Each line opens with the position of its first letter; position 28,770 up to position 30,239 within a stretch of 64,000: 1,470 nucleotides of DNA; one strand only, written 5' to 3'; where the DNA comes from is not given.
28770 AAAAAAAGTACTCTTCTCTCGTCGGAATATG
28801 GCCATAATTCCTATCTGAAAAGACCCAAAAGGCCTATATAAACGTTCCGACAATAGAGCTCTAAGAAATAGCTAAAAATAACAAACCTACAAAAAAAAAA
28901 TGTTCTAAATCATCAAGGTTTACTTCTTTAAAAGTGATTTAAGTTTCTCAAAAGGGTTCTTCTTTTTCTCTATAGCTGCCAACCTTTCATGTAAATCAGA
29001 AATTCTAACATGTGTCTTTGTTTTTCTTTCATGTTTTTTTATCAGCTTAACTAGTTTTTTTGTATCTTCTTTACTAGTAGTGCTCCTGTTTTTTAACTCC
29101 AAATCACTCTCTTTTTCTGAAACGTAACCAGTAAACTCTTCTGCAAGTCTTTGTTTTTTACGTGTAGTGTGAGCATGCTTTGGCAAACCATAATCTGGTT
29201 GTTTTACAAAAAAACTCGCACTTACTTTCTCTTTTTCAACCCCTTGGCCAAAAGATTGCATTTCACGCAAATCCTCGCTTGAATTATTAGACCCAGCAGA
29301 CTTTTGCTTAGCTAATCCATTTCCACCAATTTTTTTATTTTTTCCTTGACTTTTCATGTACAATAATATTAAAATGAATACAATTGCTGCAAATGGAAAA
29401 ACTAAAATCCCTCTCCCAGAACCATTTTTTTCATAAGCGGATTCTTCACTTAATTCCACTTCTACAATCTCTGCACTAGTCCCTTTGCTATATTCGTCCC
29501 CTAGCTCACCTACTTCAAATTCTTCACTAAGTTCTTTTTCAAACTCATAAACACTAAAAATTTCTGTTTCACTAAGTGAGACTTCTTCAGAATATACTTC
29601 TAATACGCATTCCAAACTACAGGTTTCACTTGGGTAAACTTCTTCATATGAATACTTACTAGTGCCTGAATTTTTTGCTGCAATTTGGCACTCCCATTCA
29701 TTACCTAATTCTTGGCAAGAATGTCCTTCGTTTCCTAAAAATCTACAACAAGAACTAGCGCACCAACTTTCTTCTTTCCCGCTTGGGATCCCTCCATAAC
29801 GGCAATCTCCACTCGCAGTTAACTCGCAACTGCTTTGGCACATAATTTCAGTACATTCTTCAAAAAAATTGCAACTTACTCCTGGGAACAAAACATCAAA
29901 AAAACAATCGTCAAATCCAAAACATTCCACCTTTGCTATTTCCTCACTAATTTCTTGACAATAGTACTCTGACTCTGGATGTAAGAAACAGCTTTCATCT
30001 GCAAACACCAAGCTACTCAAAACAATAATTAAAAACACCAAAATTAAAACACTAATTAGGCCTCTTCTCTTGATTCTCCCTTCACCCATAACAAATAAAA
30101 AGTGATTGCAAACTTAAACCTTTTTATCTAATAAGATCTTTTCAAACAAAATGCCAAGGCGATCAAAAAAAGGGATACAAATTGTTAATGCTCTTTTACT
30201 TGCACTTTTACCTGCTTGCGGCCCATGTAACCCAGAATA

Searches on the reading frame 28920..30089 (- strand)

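Call 9: search_protein_families(library=pfam, max_evalue=1, proteins=[window:28920-30089:-])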
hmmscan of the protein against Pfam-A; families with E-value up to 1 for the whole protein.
window:28920-30089:- (389 aa): 1 family
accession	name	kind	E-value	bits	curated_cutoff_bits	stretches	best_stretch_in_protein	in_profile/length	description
PF25184.1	YxzE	-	0.11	14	40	1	229-273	6-47/65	YxzE-like putative bacteriocin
